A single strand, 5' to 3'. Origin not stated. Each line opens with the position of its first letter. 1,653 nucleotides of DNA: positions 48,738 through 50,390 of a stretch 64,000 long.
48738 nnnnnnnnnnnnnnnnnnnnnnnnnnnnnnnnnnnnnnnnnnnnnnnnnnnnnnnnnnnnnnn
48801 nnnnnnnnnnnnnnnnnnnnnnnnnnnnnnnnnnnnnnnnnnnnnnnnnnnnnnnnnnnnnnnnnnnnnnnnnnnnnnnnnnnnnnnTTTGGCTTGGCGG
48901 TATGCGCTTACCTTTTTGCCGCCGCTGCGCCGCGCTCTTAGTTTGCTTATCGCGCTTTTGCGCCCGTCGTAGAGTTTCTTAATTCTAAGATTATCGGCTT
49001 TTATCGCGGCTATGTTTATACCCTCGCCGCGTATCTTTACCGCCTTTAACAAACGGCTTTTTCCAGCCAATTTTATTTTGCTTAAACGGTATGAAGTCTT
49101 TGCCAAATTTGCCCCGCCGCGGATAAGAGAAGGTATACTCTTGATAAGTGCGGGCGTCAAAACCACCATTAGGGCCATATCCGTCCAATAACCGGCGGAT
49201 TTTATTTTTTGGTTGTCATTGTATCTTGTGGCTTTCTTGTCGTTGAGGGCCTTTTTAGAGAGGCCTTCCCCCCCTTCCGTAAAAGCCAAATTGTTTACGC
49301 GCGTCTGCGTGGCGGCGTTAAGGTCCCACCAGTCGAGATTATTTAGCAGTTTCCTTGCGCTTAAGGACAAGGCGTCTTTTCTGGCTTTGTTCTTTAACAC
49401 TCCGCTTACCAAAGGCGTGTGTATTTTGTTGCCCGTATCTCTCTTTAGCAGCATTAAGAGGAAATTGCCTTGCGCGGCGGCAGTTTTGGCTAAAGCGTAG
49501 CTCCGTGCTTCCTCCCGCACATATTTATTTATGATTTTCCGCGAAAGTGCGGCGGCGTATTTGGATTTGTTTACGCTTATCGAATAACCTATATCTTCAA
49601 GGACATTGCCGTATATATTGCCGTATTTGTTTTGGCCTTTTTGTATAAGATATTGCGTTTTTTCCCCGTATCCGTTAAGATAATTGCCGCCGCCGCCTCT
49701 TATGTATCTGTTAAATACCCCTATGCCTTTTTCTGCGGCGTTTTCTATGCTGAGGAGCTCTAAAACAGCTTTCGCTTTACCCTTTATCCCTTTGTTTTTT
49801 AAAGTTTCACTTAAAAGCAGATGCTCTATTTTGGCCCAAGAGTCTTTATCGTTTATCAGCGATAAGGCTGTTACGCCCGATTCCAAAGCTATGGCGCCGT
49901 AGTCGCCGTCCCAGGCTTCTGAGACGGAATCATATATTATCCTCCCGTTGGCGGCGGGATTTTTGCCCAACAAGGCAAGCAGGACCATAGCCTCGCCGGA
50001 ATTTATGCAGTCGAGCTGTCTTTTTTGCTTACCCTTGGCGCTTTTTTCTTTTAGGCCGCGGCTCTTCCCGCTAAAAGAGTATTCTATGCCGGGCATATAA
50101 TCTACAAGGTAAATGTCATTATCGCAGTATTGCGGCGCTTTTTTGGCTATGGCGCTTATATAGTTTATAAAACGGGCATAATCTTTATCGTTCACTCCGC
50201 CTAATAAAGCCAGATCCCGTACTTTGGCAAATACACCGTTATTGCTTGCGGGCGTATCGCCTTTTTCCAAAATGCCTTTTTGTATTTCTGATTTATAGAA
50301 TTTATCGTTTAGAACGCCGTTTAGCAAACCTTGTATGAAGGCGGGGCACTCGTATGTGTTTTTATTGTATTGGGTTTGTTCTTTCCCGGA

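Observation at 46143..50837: A third, divergent member of the giant-protein family on the opposite strand; the family fills ~22% of the window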

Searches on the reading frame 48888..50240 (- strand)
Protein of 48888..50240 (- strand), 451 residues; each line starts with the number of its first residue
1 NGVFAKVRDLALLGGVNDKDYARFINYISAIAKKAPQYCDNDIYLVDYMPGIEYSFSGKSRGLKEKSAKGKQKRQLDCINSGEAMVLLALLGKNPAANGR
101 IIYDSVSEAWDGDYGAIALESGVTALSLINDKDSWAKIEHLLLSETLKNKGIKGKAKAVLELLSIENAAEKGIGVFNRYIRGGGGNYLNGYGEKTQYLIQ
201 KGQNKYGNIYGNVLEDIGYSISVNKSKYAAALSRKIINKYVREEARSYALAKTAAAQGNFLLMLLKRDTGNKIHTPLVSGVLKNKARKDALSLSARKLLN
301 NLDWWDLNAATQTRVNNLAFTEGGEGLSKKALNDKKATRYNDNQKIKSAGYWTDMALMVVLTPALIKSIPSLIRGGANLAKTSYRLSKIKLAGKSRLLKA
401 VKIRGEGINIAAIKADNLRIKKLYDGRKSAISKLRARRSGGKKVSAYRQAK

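Call 37: find_related_loci(query=A3, collection=genome_contigs, flank=6000)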
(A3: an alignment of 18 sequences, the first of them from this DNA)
Query A3 (451 aa) in genome_contigs; peptide patterns used: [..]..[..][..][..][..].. (x = any residue, [..] = any of these).
37 stretches matched a pattern; 28 encode a relative of the query (tblastn E <= 1e-3); 28 distinct loci.
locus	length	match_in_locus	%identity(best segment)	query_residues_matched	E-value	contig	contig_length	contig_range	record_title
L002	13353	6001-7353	88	1-451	0e+0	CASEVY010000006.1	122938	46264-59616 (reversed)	uncultured bacterium isolate SI.A83.metabat-bins.18 genome assembly, contig: SI.A83.metabat-bins.18.fa_k141_150794, whol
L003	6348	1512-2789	35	12-451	5e-67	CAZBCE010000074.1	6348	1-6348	MAG TPA_asm: uncultured Elusimicrobium sp. isolate SRP216815_co1_216 genome assembly, contig: NODE_17667_length_6348_cov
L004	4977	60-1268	36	12-420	9e-65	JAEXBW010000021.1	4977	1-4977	MAG: Elusimicrobia bacterium isolate OH_SFB_89 k127_557890, whole genome shotgun sequence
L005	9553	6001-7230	36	15-414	9e-63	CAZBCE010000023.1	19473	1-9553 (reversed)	MAG TPA_asm: uncultured Elusimicrobium sp. isolate SRP216815_co1_216 genome assembly, contig: NODE_3263_length_19473_cov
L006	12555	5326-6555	33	15-402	8e-60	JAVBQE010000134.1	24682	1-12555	MAG: Elusimicrobiaceae bacterium isolate EPI_MAG_00158 c_000001589130, whole genome shotgun sequence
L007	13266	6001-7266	33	15-415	3e-55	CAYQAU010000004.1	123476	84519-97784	MAG TPA_asm: uncultured Elusimicrobium sp. isolate SRP335695_co1_103 genome assembly, contig: NODE_33_length_123476_cov_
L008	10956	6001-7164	31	15-401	1e-50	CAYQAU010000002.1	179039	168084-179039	MAG TPA_asm: uncultured Elusimicrobium sp. isolate SRP335695_co1_103 genome assembly, contig: NODE_12_length_179039_cov_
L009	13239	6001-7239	31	7-409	1e-44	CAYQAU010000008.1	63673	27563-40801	MAG TPA_asm: uncultured Elusimicrobium sp. isolate SRP335695_co1_103 genome assembly, contig: NODE_155_length_63673_cov_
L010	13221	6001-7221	31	15-408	6e-44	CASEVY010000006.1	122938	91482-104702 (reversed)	uncultured bacterium isolate SI.A83.metabat-bins.18 genome assembly, contig: SI.A83.metabat-bins.18.fa_k141_150794, whol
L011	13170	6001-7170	31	15-407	2e-43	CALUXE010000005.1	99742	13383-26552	MAG: uncultured Elusimicrobiales bacterium isolate BRZ_KS__bin100 genome assembly, contig: BRZ_KS__NODE_229_length_99742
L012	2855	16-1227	30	56-423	2e-41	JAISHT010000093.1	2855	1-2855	MAG: Elusimicrobiota bacterium isolate Hm464_bin23 k119_2601715, whole genome shotgun sequence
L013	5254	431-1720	28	15-439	5e-41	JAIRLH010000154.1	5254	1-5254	MAG: Elusimicrobiota bacterium isolate Cc175_bin38 k119_198062, whole genome shotgun sequence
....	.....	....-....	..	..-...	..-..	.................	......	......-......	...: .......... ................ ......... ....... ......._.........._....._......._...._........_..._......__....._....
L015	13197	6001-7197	31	15-402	7e-40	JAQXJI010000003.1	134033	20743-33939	MAG: Elusimicrobia bacterium isolate SUG1247 k141_2093913, whole genome shotgun sequence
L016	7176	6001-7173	29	15-373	1e-37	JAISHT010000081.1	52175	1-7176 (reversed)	MAG: Elusimicrobiota bacterium isolate Hm464_bin23 k119_519101, whole genome shotgun sequence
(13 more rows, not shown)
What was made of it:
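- All relatives come from one bacterial order (call 37). There are several paralogues per genome (call 37).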

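Call 47: predict_structure(alignment_id=A3)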
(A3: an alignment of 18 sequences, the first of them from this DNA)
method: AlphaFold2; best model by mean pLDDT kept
length: 451 residues; sequences in the alignment: 18
mean_pLDDT: 77.9   pTM: 0.72
mean pLDDT of the five models: 77.9, 76.0, 74.1, 71.5, 69.1
residues with pLDDT >= 90: 174; 70-90: 157; 50-70: 50; < 50: 70
segments of 3 or more residues with pLDDT < 50: 150-159, 362-391, 393-410, 440-446, 448-451
pLDDT, mean of each block of 10 residues (from residue 1): 67 79 91 93 77 85 89 91 93 92 96 92 96 97 83 45 66 79 85 87 79 96 95 97 90 80 73 94 91 94 92 90 80 90 81 59 43 37 45 44 39 59 70 63 46 38
secondary structure, 60 per line:
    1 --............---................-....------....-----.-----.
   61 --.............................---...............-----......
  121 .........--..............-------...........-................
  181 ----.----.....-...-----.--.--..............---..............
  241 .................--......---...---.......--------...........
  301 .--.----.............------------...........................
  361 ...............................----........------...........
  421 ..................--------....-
elements in order: H3-14 H18-33 H35-38 H45-48 H63-91 H95-109 H115-129 H132-145 H153-163 H165-180 H190-194 E196-198 E210-212 H213-223 H227-257 H260-265 H275-281 H290-301 H309-321 H334-391 H396-403 H410-438 H447-450

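Call 50: fold_search(model_id=the predicted structure, library=pdb)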
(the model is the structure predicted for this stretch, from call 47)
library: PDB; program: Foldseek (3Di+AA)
matches with E <= 10: 225; with E <= 0.001: 0
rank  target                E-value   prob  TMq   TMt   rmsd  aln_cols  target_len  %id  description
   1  9hvq_Q                3.5e-01  0.13  0.10  0.07  30.3       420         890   12  Structure of the transcribing Pol II-DSIF-PAF-SPT6-RECQL5 complex (released 2025-07-16)
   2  5k7v_A                4.3e-01  0.28  0.18  0.26  18.8       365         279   11  Computational Design of Self-Assembling Cyclic Protein Homooligomers (released 2017-04-12)
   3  5h7c_C                4.5e-01  0.18  0.16  0.18  25.1       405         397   14  Crystal structure of a repeat protein with two Protein A-DHR14 repeat modules (released 2017-06-28)
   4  8fkp_NO               4.9e-01  0.20  0.17  0.23  19.7       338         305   11  Human nucleolar pre-60S ribosomal subunit (State A1) (released 2023-07-12)
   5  7a0g_EEE              5.8e-01  0.06  0.09  0.12  38.3       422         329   12  Structure of the SmhB pore of the tripartite alpha-pore forming toxin, Smh, from Serratia marcescens. (released 2021-03-31)
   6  7a0g_AAA              7.0e-01  0.06  0.09  0.12  38.3       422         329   12  Structure of the SmhB pore of the tripartite alpha-pore forming toxin, Smh, from Serratia marcescens. (released 2021-03-31)
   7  6zu9_o                7.9e-01  0.08  0.12  0.10  67.2       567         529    8  Structure of a yeast ABCE1-bound 48S initiation complex (released 2020-10-28)
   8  5a2n_A                7.9e-01  0.07  0.11  0.11  24.4       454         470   11  Crystal structure of the nitrate transporter NRT1.1 from Arabidopsis thaliana. (released 2015-06-17)
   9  8uck_A                8.3e-01  0.08  0.14  0.16  21.0       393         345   12  Komagataella pastoris Cytochrome c oxidase (9 subunits) in complex with human VMAT2 (released 2024-10-09)
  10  8rbz_d                9.1e-01  0.08  0.14  0.09  24.0       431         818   12  Structure of Integrator-PP2A-SOSS-CTD post-termination complex (released 2024-02-07)
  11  6gmh_Q                9.9e-01  0.06  0.10  0.07  36.1       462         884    9  Structure of activated transcription complex Pol II-DSIF-PAF-SPT6 (released 2018-08-22)
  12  9nlw_I                1.1e+00  0.08  0.12  0.18  22.7       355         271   14  Y20S (Sec18-Sec17-Sec9-Sso1-Snc1) EDTA - Class 6 (released 2025-10-01)
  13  9azl_A                1.2e+00  0.13  0.17  0.12  23.7       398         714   10  Cryo-EM structure of the ABC transporter PCAT1 bound with MgADP class1 (released 2024-10-30)
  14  3bx2_B                1.3e+00  0.05  0.12  0.15  19.0       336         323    9  Puf4 RNA binding domain bound to HO endonuclease RNA 3' UTR recognition sequence (released 2008-03-11)
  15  7pks_d                1.5e+00  0.08  0.14  0.09  23.5       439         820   11  Structural basis of Integrator-mediated transcription regulation (released 2021-12-08)
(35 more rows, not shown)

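Call 66: search_solved_structures(query=A3, max_evalue=1)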
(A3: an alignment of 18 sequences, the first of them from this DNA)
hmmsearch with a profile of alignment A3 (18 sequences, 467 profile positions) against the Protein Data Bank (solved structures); distinct sequences matched with E-value up to 1: 0.

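Call 70: find_homologous_proteins(query=A3, max_evalue=0.001)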
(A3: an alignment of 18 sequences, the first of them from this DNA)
Query A3 (18 sequences) (451 aa, profile of the alignment): 1 proteins with E <= 0.001 among 8000 candidates.
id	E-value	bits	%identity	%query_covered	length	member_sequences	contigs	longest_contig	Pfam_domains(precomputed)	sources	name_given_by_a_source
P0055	4.9e-89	317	23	70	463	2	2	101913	-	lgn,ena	-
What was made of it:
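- Tried and rejected: With the head alignment it found one protein (call 70), so it was uninformative for distribution.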

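Call 78: fold_search(model_id=the predicted structure, library=viral)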
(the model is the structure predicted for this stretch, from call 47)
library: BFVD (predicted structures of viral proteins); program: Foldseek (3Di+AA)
matches with E <= 10: 180; with E <= 0.001: 0
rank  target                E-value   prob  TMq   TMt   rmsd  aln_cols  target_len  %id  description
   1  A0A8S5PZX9            1.2e-01  0.16  0.10  0.09  45.1       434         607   13  Serine-pyruvate aminotransferase [Siphoviridae sp. ctOCb13]
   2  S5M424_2              1.2e-01  0.18  0.12  0.06  52.4       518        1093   12  Tapemeasure protein [Bacillus phage Basilisk]
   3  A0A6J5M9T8            1.3e-01  0.12  0.09  0.09  32.1       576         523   10  Caudovirus, tape measure, N-terminal [uncultured Caudovirales phage]
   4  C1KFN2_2              2.5e-01  0.14  0.10  0.05  40.0       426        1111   11  Putative tail fibre protein [Lactobacillus phage Lb338-1]
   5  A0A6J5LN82            3.2e-01  0.13  0.11  0.12  78.7       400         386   13  Uncharacterized protein (Fragment) [uncultured Caudovirales phage]
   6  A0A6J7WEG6            4.1e-01  0.08  0.09  0.08  47.8       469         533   11  Uncharacterized protein (Fragment) [uncultured Caudovirales phage]
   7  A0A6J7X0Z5            5.1e-01  0.08  0.09  0.08  44.9       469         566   14  Uncharacterized protein [uncultured Caudovirales phage]
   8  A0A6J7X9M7            5.6e-01  0.06  0.09  0.06  38.9       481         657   14  Uncharacterized protein [uncultured Caudovirales phage]
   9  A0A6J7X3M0            6.4e-01  0.08  0.09  0.04  70.2       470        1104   12  Uncharacterized protein [uncultured Caudovirales phage]
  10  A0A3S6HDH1            7.6e-01  0.11  0.11  0.06  25.7       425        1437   11  (no name in the UniProt tables at hand)
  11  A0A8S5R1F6            7.6e-01  0.08  0.13  0.08  33.1       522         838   14  Minor tail protein [Myoviridae sp. cteBs22]
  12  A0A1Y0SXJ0            8.3e-01  0.06  0.09  0.06  49.9       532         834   11  SbcC protein [Pseudomonas phage Noxifer]
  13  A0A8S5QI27            9.1e-01  0.09  0.12  0.07  29.9       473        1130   12  Minor tail protein [Siphoviridae sp. ctNs77]
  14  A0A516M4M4            9.5e-01  0.10  0.15  0.09  28.7       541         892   12  (no name in the UniProt tables at hand)
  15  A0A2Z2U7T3            9.5e-01  0.07  0.10  0.07  31.1       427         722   11  Putative internal virion protein C [Ralstonia phage RPSC1]
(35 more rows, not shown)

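Call 87: search_protein_families(library=pfam, alignment_id=A3, max_evalue=0.01)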
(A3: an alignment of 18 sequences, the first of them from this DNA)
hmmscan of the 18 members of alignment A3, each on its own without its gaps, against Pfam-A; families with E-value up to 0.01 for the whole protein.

A. member 1, seq(451 aa): 0 families

B. families by the number of members that match (of 18 scanned): 1 family
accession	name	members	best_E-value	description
PF11166.13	DUF2951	1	0.0076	Protein of unknown function (DUF2951)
